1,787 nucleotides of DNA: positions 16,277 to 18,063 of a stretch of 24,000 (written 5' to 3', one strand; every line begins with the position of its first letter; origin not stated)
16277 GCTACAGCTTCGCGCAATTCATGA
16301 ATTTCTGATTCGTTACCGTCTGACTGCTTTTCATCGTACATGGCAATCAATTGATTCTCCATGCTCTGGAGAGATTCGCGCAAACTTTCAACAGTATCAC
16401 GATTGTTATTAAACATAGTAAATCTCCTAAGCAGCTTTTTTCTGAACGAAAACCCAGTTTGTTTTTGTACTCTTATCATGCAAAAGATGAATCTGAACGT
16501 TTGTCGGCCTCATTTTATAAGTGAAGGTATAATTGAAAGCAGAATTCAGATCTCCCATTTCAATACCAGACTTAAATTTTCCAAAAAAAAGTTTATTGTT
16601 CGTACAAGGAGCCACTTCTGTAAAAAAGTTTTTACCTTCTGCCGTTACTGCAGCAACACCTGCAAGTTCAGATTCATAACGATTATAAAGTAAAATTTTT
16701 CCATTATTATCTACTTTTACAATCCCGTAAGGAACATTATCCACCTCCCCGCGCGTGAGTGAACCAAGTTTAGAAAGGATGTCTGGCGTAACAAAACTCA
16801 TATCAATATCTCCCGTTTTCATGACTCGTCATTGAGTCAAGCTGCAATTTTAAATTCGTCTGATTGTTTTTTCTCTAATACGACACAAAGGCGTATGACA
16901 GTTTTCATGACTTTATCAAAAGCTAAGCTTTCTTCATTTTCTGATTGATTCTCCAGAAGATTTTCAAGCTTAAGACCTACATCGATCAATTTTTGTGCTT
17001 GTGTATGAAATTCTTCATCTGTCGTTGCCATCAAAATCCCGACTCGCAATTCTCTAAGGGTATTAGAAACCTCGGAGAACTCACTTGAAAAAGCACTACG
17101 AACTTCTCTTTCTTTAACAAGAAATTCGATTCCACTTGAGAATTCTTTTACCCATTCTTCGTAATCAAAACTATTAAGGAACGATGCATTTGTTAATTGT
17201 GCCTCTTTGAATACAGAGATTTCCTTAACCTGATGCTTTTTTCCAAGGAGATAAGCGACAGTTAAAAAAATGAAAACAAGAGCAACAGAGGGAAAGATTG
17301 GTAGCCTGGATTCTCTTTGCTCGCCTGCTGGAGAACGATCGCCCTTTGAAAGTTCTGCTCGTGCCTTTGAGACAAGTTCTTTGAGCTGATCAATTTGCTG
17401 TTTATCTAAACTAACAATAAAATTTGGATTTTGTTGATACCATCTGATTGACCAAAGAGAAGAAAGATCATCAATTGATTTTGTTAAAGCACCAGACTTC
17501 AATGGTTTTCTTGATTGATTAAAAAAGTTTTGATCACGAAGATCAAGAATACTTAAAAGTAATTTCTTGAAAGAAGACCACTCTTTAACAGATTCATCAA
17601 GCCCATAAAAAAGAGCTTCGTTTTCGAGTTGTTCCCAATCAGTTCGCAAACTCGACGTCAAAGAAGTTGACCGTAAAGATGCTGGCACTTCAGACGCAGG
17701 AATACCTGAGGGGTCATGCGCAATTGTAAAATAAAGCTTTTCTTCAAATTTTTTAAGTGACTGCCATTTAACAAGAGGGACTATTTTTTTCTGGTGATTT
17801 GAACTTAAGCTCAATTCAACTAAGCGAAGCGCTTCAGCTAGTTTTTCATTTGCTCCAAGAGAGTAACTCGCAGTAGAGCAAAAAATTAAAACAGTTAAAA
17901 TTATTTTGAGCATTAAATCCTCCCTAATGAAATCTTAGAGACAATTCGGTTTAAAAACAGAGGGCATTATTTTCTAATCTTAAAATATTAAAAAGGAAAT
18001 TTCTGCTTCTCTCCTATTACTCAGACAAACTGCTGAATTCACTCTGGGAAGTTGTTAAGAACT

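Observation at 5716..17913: PYP photoreceptor and its chromophore biosynthesis genes embedded in a dedicated Che operon: candidate PYP-driven photosensory or phototaxis pathway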

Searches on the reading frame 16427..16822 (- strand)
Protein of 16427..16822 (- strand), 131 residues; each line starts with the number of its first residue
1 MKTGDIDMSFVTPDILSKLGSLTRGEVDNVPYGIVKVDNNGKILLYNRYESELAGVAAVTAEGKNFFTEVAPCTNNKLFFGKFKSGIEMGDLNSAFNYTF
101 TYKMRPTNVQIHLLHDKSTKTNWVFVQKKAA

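Call 4: search_protein_families(library=pfam, proteins=[window:16427-16822:-], max_evalue=0.01)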
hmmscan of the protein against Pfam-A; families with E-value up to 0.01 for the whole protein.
window:16427-16822:- (131 aa): 1 family
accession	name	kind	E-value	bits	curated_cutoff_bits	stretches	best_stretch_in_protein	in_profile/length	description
PF00989.32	PAS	-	2.3e-06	28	22.6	1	25-112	5-92/113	PAS fold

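Call 6: search_protein_families(library=ncbifam, proteins=[window:16427-16822:-], max_evalue=0.01)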
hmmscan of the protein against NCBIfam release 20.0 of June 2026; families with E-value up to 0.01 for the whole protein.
window:16427-16822:- (131 aa): 3 families
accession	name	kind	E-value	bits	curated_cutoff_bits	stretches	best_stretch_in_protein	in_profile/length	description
TIGR02373.1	photo_yellow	equivalog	6.6e-36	123.1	143.05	1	9-128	4-123/124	photoactive yellow protein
TIGR00229.1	sensory_box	domain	0.0071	16.5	22.9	1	27-72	11-55/126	PAS domain S-box protein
NF041831.1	NO_HK_NahK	exception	0.0079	14.2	1500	1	21-71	206-254/854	hybrid sensor histidine kinase/response regulator NahK/ErcS'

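Call 7: search_solved_structures(query=window:16427-16822:-, show_alignments=2)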
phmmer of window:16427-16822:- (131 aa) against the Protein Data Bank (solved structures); distinct sequences matched with E-value up to 0.001: 33.
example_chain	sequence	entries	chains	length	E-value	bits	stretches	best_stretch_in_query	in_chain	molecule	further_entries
1gsv_A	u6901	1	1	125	6.1e-30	107.5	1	9-128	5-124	PHOTOACTIVE YELLOW PROTEIN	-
2d02_A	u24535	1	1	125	1.6e-29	106.1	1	9-128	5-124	Photoactive yellow protein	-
2kx6_A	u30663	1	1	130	1.9e-29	105.9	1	8-128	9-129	Photoactive yellow protein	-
1f98_A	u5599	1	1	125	2.2e-29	105.7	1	9-128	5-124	PHOTOACTIVE YELLOW PROTEIN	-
6umy_A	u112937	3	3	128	2.3e-29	105.7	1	8-128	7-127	Photoactive yellow protein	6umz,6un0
1kou_A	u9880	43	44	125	2.3e-29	105.7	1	9-128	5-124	PHOTOACTIVE YELLOW PROTEIN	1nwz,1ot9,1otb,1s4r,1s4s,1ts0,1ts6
1d7e_A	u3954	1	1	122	3e-29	105.3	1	9-128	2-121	PHOTOACTIVE YELLOW PROTEIN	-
1gsx_A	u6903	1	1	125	4.3e-29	104.8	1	9-128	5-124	PHOTOACTIVE YELLOW PROTEIN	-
1ot6_A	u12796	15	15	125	6e-29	104.3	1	9-128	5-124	Photoactive yellow protein | photoactive yellow protein, PYP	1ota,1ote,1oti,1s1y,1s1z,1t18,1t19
1f9i_A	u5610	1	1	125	8.3e-29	103.8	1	9-128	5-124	PHOTOACTIVE YELLOW PROTEIN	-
7spx_A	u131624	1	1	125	9.1e-29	103.7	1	9-128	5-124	Photoactive yellow protein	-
1gsw_A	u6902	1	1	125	1.6e-28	103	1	9-128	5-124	PHOTOACTIVE YELLOW PROTEIN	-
1otd_A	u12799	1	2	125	1.6e-28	102.9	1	9-128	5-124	Photoactive yellow protein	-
7spv_A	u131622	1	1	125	2.6e-28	102.2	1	9-128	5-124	Photoactive yellow protein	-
7sjj_A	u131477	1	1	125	2.6e-28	102.2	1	9-128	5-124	Photoactive yellow protein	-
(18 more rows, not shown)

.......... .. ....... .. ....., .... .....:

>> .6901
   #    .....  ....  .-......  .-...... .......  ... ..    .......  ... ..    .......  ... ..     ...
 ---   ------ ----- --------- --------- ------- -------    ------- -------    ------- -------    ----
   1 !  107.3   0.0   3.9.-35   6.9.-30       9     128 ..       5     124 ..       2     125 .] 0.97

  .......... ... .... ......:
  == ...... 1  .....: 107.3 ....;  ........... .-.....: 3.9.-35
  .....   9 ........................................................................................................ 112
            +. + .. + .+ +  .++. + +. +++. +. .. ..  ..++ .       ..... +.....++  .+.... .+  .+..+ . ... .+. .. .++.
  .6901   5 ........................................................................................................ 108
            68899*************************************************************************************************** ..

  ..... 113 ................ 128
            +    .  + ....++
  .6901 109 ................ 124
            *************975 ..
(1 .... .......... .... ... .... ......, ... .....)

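Call 9: find_homologous_proteins(query=window:16427-16822:-)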
Query window:16427-16822:- (131 aa): 452 proteins with E <= 0.001 among 462 candidates; the best 120 are listed.
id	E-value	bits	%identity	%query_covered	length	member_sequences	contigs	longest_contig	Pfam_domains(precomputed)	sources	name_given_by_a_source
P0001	1.6e-70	253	91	95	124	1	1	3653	-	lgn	-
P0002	1.9e-69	250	89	94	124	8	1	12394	PF00989.32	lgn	-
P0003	3.9e-68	246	88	95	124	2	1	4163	-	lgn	-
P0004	5.0e-63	229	81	95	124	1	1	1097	PF00989.32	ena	-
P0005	2.8e-62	227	78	95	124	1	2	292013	-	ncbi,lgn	-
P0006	5.2e-62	226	81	95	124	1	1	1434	PF00989.32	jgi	-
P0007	2.2e-60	221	78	93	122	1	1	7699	PF00989.32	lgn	-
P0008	4.6e-60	219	79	93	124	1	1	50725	-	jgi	jgi:photoactive yellow protein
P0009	6.9e-60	219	76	94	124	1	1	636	PF00989.32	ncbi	-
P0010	8.9e-60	219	78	93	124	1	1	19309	-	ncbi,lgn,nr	ncbi:MAG: photoactive yellow protein [Bacteriovorax sp.]|nr:photoactive yellow protein [Bacteriovora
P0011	9.5e-60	218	77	93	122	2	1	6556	-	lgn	-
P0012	2.9e-59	217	75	93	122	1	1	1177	PF00989.32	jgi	jgi:photoactive yellow protein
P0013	1.5e-58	215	76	93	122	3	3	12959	PF00989.32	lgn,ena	-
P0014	3.4e-58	213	75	93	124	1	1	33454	-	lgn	-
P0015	6.7e-58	212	75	92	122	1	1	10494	-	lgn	-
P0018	7.5e-55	203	70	95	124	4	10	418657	PF00989.32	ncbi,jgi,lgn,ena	-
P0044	1.6e-49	185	65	94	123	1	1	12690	-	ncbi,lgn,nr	ncbi:MAG: photoactive yellow protein [Bdellovibrio sp.]|nr:photoactive yellow protein [Bdellovibrio 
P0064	6.1e-48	180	65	93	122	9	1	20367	-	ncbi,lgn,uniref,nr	ncbi:MAG: photoactive yellow protein [Erythrobacter sp.]|uniref:photoactive yellow protein n=1 Tax=E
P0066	1.3e-47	179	67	90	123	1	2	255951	PF00989.32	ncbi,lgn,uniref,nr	ncbi:PAS domain-containing protein [Leptospira sp. 85282-16]|uniref:Photoactive yellow protein n=1 T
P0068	1.6e-47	179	66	92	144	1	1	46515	-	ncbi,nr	ncbi:MAG: photoactive yellow protein [Planctomycetota bacterium]|nr:photoactive yellow protein [Plan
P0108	2.3e-45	172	64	92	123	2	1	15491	PF00989.32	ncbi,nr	ncbi:MAG: PAS domain-containing protein [Candidatus Kapaibacterium sp.]|nr:MAG: PAS domain-containin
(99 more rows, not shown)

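Call 10: find_encoding_contigs(protein=window:16427-16801:-, flank=10000, max_places=4)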
Protein window:16427-16801:- (124 aa): no gene with exactly this product is on record in the collection.

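Call 11: find_encoding_contigs(protein=P0005, flank=10000, max_places=3)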
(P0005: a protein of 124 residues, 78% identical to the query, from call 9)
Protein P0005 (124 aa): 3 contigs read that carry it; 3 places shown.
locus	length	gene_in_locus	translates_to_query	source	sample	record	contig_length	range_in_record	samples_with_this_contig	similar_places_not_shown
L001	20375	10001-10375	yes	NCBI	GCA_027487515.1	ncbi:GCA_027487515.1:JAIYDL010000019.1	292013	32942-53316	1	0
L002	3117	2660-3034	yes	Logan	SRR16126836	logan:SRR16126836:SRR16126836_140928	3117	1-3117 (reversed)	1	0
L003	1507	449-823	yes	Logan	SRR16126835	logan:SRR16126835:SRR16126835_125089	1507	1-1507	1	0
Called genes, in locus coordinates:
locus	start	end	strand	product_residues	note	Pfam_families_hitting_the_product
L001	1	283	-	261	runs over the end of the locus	PF01694:Rhomboid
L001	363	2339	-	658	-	PF01590:GAF, PF13185:GAF_2, PF13492:GAF_3, PF00989:PAS (weak), PF13426:PAS_9, PF00512:HisKA, PF02518:HATPase_c, PF00072:Response_reg, +2 more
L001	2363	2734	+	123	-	PF01627:Hpt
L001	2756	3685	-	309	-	-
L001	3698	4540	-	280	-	PF18626:Gln_deamidase_2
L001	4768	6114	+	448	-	PF00324:AA_permease, PF13520:AA_permease_2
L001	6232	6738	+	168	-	-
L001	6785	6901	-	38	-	-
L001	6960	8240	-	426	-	PF02353:CMAS, PF13489:Methyltransf_23 (weak), PF08241:Methyltransf_11 (weak), PF08242:Methyltransf_12 (weak), PF13649:Methyltransf_25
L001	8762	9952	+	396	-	-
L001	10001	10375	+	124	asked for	-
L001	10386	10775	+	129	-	PF01166:TSC22 (faint)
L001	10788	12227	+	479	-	-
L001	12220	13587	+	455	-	PF00221:Lyase_aromatic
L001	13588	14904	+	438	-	PF00501:AMP-binding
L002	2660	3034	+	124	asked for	-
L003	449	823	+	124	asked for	-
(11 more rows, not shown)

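Call 12: find_encoding_contigs(protein=P0018, flank=10000, max_places=2)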
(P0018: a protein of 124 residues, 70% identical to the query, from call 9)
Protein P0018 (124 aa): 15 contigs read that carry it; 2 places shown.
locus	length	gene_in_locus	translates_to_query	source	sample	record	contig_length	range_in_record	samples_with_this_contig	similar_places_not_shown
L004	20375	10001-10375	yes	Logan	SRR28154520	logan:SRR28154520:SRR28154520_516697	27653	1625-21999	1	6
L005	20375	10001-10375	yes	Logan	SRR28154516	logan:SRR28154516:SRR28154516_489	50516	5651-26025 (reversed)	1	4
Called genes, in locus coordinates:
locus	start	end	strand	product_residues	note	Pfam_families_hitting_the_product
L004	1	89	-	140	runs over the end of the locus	-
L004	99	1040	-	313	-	-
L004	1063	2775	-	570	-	-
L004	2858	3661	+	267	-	PF14394:DUF4423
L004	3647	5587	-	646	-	-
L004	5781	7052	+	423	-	PF01134:GIDA (faint), PF01266:DAO (faint), PF01946:Thi4 (faint), PF03486:HI0933_like (faint), PF05834:Lycopene_cycl (faint), PF07992:Pyr_redox_2, PF00070:Pyr_redox, PF22366:NDH2_C, +2 more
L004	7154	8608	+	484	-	-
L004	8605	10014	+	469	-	PF00221:Lyase_aromatic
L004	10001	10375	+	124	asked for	PF00989:PAS (weak)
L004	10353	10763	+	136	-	-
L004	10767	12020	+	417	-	PF00501:AMP-binding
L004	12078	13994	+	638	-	PF13426:PAS_9 (faint), PF08447:PAS_3, PF00512:HisKA, PF02518:HATPase_c, PF14501:HATPase_c_5 (weak)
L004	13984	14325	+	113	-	PF00072:Response_reg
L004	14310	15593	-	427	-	PF07244:POTRA, PF01103:Omp85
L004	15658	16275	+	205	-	PF05118:Asp_Arg_Hydrox (weak)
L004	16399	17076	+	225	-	PF00089:Trypsin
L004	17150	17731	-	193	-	-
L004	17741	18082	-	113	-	PF04972:BON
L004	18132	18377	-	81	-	-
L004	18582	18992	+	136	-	-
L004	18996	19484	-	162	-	PF01272:GreA_GreB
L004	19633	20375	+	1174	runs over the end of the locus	-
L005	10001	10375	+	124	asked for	PF00989:PAS (weak)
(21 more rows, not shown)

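Call 13: find_encoding_contigs(protein=P0066, flank=10000, max_places=1)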
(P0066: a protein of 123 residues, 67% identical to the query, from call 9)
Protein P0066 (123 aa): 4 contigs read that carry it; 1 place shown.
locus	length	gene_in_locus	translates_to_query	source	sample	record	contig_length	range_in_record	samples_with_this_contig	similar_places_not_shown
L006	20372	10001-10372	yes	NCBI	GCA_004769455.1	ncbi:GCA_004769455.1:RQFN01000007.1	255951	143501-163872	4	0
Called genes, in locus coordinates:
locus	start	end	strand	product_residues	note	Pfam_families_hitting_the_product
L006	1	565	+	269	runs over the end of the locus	PF00795:CN_hydrolase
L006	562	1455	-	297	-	PF12146:Hydrolase_4, PF00561:Abhydrolase_1, PF12697:Abhydrolase_6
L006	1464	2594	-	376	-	PF01168:Ala_racemase_N, PF00842:Ala_racemase_C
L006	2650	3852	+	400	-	PF00266:Aminotran_5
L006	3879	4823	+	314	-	PF13593:SBF_like, PF01758:SBF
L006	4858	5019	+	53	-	PF00471:Ribosomal_L33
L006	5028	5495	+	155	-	PF01258:zf-dskA_traR (weak)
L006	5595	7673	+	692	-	-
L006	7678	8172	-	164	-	PF14539:DUF4442, PF09500:YiiD_C (weak)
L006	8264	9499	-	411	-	PF00015:MCPsignal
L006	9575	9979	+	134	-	-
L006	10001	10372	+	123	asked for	PF00989:PAS (weak)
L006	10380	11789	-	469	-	PF00501:AMP-binding, PF00550:PP-binding (weak)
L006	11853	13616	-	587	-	PF16130:DUF4842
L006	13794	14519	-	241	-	PF01209:Ubie_methyltran, PF13489:Methyltransf_23, PF01728:FtsJ (faint), PF07021:MetW (weak), PF08241:Methyltransf_11, PF08242:Methyltransf_12, PF13649:Methyltransf_25, PF13847:Methyltransf_31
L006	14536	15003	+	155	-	PF01618:MotA_ExbB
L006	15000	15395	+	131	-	PF02472:ExbD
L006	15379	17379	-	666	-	PF00989:PAS (weak), PF13426:PAS_9, PF00512:HisKA, PF02518:HATPase_c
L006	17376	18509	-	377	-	PF00072:Response_reg, PF07228:SpoIIE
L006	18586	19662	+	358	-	PF00817:IMS, PF11798:IMS_HHH (faint), PF21999:IMS_HHH_1 (weak), PF11799:IMS_C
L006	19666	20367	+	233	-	PF02230:Abhydrolase_2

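Call 14: find_encoding_contigs(protein=P0044, flank=10000, max_places=1)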
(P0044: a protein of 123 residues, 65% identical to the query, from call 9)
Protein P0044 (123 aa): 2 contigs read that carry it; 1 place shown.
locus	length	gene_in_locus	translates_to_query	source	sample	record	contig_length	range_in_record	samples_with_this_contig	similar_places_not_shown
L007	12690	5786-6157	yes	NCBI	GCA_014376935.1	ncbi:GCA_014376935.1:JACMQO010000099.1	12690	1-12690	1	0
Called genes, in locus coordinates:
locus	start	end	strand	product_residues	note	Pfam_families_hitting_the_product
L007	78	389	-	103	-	-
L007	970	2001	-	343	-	PF00092:VWA, PF13519:VWA_2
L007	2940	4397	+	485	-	PF01584:CheW (weak)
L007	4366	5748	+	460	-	PF00221:Lyase_aromatic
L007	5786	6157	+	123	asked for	-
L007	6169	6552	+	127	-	-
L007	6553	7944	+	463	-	PF00501:AMP-binding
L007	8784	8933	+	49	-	-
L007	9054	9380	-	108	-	PF01909:NTP_transf_2, PF18765:Polbeta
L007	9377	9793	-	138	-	PF08780:NTase_sub_bind, PF01934:HepT-like (faint)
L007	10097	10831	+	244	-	-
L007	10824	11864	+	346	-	PF00478:IMPDH, PF03060:NMO (weak), PF01070:FMN_dh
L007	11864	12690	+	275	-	PF01177:Asp_Glu_race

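Call 71: find_encoding_contigs(protein=P0064, flank=8000, max_places=1)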
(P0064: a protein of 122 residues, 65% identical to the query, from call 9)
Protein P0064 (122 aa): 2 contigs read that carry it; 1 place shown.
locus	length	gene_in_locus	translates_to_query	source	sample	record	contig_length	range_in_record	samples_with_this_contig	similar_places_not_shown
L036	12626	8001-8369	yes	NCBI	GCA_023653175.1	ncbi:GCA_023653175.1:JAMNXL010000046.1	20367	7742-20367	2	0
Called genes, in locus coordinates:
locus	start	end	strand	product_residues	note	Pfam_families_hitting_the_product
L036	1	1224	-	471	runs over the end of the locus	PF02878:PGM_PMM_I, PF02879:PGM_PMM_II, PF02880:PGM_PMM_III, PF00408:PGM_PMM_IV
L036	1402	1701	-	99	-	PF00226:DnaJ (weak)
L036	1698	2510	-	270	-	PF01656:CbiA, PF09140:MipZ, PF10609:ParA (weak), PF13614:AAA_31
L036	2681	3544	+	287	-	PF02569:Pantoate_ligase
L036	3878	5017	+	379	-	PF13356:Arm-DNA-bind_3, PF22022:Phage_int_M, PF00589:Phage_integrase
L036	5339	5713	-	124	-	PF00248:Aldo_ket_red (weak)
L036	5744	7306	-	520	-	PF00501:AMP-binding, PF13193:AMP-binding_C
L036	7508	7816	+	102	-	-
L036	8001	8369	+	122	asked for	-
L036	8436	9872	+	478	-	PF01584:CheW (weak)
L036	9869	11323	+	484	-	PF00221:Lyase_aromatic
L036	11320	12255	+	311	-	PF00501:AMP-binding (faint)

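Call 72: find_encoding_contigs(protein=P0068, flank=8000, max_places=1)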
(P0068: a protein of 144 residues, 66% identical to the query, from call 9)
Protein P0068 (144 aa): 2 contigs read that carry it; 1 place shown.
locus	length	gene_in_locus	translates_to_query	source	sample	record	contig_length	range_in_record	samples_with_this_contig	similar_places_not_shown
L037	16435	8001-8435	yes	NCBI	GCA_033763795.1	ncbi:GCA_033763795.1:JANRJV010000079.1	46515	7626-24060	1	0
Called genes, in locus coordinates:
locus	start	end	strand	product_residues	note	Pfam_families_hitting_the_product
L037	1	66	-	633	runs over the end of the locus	PF01336:tRNA_anti-codon, PF00152:tRNA-synt_2, PF02938:GAD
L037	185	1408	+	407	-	PF02684:LpxB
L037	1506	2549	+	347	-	-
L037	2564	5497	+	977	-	PF02739:5_3_exonuc_N, PF01367:5_3_exonuc, PF01612:DNA_pol_A_exo1, PF22619:DNA_polI_exo1 (weak), PF00476:DNA_pol_A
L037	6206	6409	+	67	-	-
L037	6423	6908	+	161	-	PF10116:Host_attach, PF18856:baeRF_family12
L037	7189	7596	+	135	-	-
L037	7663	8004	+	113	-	-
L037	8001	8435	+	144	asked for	-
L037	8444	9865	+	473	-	PF00501:AMP-binding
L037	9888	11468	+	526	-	PF00221:Lyase_aromatic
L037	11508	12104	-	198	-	PF06386:GvpL_GvpF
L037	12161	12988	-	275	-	PF06386:GvpL_GvpF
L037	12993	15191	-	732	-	PF02359:CDC48_N, PF02933:CDC48_2, PF13191:AAA_16 (weak), PF00004:AAA, PF05496:RuvB_N (weak), PF07728:AAA_5 (weak), PF17862:AAA_lid_3, PF00004:AAA, +16 more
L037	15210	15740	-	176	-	-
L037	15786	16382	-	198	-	-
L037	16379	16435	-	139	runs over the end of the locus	PF00741:Gas_vesicle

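Call 73: find_encoding_contigs(protein=P0108, flank=8000, max_places=1)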
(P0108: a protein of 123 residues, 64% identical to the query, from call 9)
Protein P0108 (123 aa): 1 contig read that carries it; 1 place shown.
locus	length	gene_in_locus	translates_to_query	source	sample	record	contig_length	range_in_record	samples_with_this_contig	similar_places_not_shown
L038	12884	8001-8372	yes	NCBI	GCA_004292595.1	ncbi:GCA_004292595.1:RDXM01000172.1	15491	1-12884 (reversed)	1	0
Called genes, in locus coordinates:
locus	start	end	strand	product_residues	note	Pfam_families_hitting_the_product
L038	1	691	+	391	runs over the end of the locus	PF00108:Thiolase_N, PF02803:Thiolase_C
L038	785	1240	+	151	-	-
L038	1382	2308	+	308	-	PF08450:SGL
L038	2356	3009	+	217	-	PF02660:G3P_acyltransf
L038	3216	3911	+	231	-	-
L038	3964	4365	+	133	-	PF11528:DUF3224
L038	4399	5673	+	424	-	PF04286:DUF445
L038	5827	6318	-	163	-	-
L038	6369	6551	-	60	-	-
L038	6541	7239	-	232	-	-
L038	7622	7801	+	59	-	-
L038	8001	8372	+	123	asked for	PF00989:PAS (weak)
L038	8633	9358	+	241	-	PF00696:AA_kinase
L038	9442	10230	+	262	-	PF00005:ABC_tran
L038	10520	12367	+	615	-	PF17297:PEPCK_N, PF00821:PEPCK_GTP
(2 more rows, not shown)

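Call 99: search_protein_families(library=pfam, proteins=[L006:8264-9499:-], max_evalue=0.001)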
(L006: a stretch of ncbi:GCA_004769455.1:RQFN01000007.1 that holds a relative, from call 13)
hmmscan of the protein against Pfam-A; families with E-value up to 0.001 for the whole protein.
L006:8264-9499:- (411 aa): 1 family
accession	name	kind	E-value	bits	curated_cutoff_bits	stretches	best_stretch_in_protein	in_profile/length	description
PF00015.26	MCPsignal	-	8.3e-22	78.3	34.6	1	199-325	13-139/172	Methyl-accepting chemotaxis protein (MCP) signalling domain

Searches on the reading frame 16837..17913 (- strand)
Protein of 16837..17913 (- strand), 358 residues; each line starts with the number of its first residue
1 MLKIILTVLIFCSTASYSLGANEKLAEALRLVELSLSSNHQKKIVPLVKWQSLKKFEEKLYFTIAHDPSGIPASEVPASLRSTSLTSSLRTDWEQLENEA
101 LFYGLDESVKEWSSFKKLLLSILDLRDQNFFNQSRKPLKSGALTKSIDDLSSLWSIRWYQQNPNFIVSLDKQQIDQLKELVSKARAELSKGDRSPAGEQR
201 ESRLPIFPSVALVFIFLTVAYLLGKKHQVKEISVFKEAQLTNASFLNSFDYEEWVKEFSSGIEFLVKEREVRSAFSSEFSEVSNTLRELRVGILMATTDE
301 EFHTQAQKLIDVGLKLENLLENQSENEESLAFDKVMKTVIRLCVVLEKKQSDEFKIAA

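Call 5: search_protein_families(library=pfam, proteins=[window:16837-17913:-], max_evalue=0.01)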
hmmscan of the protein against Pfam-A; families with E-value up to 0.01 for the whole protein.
window:16837-17913:- (358 aa): 0 families

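Call 6: search_protein_families(library=ncbifam, proteins=[window:16837-17913:-], max_evalue=0.01)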
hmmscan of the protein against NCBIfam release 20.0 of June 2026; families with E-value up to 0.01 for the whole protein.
window:16837-17913:- (358 aa): 0 families
